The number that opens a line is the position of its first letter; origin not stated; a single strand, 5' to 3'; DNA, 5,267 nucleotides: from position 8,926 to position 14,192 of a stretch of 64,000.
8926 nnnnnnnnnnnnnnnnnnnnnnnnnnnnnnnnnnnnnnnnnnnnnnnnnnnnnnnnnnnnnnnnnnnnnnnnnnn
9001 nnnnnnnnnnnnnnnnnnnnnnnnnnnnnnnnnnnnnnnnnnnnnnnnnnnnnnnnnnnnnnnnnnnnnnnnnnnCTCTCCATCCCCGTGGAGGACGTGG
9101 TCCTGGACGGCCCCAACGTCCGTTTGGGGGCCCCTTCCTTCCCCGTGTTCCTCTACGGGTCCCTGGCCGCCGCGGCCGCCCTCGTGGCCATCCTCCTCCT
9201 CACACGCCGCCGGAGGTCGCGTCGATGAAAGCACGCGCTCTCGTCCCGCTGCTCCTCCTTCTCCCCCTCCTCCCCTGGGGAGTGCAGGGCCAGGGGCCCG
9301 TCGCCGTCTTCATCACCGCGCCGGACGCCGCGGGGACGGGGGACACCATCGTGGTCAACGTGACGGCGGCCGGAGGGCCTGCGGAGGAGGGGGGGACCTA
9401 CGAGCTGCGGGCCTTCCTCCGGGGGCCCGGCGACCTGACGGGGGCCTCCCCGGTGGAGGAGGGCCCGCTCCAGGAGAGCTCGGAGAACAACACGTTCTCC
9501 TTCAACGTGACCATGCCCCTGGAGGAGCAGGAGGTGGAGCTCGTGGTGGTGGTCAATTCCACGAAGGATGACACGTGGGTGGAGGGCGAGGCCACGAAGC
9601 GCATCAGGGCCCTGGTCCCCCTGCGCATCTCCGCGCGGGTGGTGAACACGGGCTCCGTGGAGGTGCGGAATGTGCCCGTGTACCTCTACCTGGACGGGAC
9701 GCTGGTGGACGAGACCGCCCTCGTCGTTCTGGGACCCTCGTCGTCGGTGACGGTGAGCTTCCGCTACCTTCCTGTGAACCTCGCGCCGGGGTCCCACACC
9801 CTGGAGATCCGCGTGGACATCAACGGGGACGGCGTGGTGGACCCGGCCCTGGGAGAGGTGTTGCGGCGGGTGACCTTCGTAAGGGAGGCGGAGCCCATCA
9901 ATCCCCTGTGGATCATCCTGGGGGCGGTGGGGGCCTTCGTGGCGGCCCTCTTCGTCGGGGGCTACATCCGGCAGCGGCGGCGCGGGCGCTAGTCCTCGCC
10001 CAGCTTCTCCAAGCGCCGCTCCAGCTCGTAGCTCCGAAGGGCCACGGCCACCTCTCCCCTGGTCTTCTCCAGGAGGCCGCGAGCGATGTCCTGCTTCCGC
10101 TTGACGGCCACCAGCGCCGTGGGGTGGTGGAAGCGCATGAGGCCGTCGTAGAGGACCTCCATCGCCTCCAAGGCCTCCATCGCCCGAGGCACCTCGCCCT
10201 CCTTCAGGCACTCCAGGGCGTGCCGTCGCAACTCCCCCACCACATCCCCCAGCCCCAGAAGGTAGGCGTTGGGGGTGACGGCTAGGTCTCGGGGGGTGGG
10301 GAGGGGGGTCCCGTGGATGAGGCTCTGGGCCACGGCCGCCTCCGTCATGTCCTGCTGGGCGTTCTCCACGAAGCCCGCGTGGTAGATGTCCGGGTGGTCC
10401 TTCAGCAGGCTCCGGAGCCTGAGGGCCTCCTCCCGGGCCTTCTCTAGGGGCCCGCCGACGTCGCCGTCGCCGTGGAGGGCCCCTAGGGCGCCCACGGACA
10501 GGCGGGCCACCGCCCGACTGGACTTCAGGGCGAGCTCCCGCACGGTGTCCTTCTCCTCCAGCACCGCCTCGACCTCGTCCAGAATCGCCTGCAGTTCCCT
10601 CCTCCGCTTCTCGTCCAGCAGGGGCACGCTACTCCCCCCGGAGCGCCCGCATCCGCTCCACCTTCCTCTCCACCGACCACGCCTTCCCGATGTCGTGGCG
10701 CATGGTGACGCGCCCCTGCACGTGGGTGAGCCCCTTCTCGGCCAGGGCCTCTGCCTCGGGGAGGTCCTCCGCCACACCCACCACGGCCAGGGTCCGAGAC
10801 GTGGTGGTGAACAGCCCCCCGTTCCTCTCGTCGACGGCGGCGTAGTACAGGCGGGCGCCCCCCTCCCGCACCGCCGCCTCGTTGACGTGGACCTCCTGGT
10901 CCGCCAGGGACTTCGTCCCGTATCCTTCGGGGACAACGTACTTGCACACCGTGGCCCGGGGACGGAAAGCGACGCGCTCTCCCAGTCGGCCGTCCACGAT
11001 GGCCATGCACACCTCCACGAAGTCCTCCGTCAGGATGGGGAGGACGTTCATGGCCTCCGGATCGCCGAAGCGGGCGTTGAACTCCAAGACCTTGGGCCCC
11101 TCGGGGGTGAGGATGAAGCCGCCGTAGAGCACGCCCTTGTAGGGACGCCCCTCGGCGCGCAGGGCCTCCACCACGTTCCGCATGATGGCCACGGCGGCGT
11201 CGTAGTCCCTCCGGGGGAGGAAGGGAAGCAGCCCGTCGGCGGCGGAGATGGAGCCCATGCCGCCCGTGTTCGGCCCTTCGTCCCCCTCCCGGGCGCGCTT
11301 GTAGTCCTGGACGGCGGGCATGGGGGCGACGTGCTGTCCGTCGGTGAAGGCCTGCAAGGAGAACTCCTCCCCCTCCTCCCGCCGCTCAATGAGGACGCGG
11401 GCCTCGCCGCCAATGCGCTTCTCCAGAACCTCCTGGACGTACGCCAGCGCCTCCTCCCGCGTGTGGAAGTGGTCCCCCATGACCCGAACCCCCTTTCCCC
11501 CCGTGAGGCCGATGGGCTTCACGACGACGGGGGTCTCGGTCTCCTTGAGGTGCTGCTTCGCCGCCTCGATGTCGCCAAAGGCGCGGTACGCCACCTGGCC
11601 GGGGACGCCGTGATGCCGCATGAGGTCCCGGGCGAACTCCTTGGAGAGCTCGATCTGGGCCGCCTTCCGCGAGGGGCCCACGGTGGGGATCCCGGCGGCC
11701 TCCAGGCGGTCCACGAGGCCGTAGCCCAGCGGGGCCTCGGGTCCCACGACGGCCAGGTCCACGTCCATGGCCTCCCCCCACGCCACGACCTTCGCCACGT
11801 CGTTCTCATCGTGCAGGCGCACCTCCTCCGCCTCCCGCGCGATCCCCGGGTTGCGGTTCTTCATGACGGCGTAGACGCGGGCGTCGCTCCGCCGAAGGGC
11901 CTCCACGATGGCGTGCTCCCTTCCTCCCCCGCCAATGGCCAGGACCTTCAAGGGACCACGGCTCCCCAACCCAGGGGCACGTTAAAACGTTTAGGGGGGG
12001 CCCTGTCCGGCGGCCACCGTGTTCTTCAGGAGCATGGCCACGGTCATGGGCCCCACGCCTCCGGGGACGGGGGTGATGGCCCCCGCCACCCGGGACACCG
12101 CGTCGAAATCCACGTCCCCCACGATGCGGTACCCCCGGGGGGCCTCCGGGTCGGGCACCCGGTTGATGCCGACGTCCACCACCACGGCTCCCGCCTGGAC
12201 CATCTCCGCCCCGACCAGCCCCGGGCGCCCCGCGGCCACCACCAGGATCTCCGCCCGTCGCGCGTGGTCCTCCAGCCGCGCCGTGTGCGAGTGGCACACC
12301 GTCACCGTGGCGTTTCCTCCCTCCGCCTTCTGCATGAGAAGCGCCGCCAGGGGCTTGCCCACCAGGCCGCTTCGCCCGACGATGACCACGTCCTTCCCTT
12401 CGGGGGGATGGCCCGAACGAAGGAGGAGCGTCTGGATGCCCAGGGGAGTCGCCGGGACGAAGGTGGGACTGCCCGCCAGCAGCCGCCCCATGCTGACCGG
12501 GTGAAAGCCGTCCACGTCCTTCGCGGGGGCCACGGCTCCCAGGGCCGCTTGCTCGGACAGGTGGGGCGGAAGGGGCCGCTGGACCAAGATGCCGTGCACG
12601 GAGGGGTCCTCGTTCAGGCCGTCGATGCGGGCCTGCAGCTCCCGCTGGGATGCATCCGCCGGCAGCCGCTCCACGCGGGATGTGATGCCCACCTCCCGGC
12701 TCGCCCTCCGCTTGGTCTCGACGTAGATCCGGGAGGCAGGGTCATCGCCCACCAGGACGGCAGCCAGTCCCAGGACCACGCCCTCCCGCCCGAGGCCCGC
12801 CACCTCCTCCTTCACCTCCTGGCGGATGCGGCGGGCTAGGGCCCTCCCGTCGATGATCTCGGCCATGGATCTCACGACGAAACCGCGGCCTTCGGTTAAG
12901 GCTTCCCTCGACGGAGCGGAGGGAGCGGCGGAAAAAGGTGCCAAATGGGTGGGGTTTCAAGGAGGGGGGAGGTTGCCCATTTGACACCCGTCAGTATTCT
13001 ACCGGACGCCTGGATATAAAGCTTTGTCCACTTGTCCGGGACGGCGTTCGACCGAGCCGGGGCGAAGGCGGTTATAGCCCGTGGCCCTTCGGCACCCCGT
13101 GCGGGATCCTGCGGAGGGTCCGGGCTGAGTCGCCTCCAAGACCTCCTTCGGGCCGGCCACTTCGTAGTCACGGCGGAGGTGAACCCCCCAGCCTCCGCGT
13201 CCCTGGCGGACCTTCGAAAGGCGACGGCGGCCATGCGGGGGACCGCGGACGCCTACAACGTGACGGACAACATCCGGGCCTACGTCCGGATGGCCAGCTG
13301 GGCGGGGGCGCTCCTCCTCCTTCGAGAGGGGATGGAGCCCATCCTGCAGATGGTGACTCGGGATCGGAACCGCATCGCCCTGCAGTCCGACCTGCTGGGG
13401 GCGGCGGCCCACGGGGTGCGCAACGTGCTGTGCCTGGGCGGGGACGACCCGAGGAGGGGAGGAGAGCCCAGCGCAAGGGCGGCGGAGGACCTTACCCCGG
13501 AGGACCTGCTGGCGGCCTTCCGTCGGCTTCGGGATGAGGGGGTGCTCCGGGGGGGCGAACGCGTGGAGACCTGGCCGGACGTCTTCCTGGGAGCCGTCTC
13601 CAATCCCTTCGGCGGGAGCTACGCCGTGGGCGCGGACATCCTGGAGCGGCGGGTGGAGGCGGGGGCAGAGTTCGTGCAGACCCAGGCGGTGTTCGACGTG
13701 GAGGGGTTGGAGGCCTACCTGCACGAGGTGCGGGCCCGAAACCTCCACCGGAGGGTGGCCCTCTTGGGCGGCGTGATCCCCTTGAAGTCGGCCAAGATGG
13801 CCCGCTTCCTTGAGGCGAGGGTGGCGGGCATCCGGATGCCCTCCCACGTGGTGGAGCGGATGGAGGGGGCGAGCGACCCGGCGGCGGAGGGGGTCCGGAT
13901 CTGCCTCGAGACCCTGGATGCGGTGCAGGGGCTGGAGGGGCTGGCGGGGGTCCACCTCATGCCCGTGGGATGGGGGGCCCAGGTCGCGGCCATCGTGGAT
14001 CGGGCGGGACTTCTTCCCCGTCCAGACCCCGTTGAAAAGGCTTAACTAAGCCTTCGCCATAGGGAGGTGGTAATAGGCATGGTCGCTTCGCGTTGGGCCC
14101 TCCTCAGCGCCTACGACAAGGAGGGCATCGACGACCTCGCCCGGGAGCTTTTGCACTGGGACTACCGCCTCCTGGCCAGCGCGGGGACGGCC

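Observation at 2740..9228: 2162-aa AglB (STT3) fused to ~1250 aa of repeated carboxypeptidase-regulatory-like/CARDB beta-sandwich domains, ending in a second membrane anchor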

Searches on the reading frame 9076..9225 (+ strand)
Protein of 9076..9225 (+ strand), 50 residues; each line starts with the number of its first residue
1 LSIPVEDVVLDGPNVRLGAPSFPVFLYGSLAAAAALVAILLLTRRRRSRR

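Call 14: search_protein_families(library=ncbifam, proteins=[window:9076-9225:+], max_evalue=10)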
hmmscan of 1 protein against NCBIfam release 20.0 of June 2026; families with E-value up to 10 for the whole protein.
seq(50 aa): 4 families
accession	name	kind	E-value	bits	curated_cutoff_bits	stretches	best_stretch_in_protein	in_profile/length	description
NF033507.3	Loki-CTERM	subfamily_domain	0.071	13.4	19.9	1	20-47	2-26/27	Loki-CTERM sorting domain-containing protein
TIGR03901.2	MYXO-CTERM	domain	0.076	13.4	20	1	29-47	15-33/34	MYXO-CTERM sorting domain-containing protein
NF051874.1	PVV_CTERM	equivalog_domain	0.43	10.4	27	1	28-47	14-33/38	PVV-CTERM domain-containing choice-of-anchor G protein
TIGR03063.1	srtB_target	domain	3.9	7.5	18.15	1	25-47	11-29/29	sortase B protein-sorting domain-containing protein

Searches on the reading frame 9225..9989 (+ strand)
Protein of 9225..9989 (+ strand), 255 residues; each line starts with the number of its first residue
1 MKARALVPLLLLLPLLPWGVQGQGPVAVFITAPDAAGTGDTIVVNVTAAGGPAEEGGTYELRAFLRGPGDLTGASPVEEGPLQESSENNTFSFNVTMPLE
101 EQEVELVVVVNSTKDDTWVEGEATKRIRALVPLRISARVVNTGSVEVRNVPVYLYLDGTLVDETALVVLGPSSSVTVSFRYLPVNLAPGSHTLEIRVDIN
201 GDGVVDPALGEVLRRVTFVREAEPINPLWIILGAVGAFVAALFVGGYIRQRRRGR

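Call 56: search_protein_families(library=pfam, proteins=[window:9225-9989:+], max_evalue=1)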
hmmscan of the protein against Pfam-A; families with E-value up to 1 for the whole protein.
window:9225-9989:+ (255 aa): 2 families
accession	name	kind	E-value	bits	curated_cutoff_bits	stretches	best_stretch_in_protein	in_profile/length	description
PF07705.17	CARDB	-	8.9e-11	42.3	22.7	1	133-200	21-86/101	CARDB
PF17957.7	Big_7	-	0.0096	17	24.1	1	132-194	19-69/70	Bacterial Ig domain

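Call 80: find_homologous_proteins(query=window:9225-9989:+, max_evalue=0.00001)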
Query window:9225-9989:+ (255 aa): 28 proteins with E <= 0.00001 among 8000 candidates.
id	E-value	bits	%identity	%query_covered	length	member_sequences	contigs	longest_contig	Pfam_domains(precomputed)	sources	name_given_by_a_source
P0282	1.8e-159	547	100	100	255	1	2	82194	PF07705.18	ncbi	-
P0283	1.4e-128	446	81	93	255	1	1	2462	PF07705.18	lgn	-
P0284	2.0e-126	439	83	93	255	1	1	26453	PF07705.18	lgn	-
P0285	4.3e-98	346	66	90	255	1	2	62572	PF07705.18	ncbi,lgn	-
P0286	3.5e-97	343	69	92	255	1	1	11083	PF07705.18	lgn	-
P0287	3.0e-92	327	64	91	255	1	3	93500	PF07705.18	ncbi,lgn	-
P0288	4.1e-91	323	60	100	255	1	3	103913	PF07705.18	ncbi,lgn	-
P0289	1.5e-90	321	65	92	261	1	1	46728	PF07705.18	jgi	jgi:hypothetical protein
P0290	1.3e-89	318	60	98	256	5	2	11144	PF07705.18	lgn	-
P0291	1.1e-87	312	64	92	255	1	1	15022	PF07705.18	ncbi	ncbi:MAG: CARDB domain-containing protein [Thermoplasmata archaeon]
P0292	4.6e-87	310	63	91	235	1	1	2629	PF07705.18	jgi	jgi:hypothetical protein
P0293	5.6e-86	306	59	93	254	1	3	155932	PF07705.18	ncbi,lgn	ncbi:MAG: CARDB domain-containing protein [Thermoplasmata archaeon]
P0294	4.9e-80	287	58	93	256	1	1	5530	PF07705.18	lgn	-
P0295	2.1e-79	285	57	92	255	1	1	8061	PF07705.18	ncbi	-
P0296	2.4e-79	285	57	89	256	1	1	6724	PF07705.18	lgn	-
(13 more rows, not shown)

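Call 81: find_encoding_contigs(protein=P0282, flank=9000, max_places=2)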
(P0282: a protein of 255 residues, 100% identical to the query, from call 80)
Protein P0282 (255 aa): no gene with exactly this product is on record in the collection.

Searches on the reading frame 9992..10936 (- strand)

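Call 56: search_protein_families(library=pfam, proteins=[window:9992-10936:-], max_evalue=1)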
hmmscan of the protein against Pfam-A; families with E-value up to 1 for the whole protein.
window:9992-10936:- (315 aa): 1 family
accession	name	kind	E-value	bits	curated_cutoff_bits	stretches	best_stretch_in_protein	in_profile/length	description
PF01997.21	Translin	-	2.5e-07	31.3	25.9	1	203-291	114-193/205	Translin family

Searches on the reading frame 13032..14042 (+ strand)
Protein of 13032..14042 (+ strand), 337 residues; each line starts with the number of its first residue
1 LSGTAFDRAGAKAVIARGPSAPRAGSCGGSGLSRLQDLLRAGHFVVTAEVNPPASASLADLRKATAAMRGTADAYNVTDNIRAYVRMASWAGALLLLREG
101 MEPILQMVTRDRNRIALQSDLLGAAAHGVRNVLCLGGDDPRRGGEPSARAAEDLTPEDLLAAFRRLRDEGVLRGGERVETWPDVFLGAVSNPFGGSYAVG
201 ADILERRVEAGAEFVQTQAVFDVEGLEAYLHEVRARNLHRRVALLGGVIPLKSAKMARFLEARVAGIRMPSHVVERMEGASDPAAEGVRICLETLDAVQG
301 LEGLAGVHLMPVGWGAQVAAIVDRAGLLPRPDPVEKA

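Call 16: search_protein_families(library=pfam, proteins=[window:13032-14042:+], max_evalue=0.001)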
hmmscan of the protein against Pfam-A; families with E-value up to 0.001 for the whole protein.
window:13032-14042:+ (337 aa): 1 family
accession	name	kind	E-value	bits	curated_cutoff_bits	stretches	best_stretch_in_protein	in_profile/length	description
PF02219.23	MTHFR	-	1.9e-26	93.5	24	1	34-326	1-287/287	Methylenetetrahydrofolate reductase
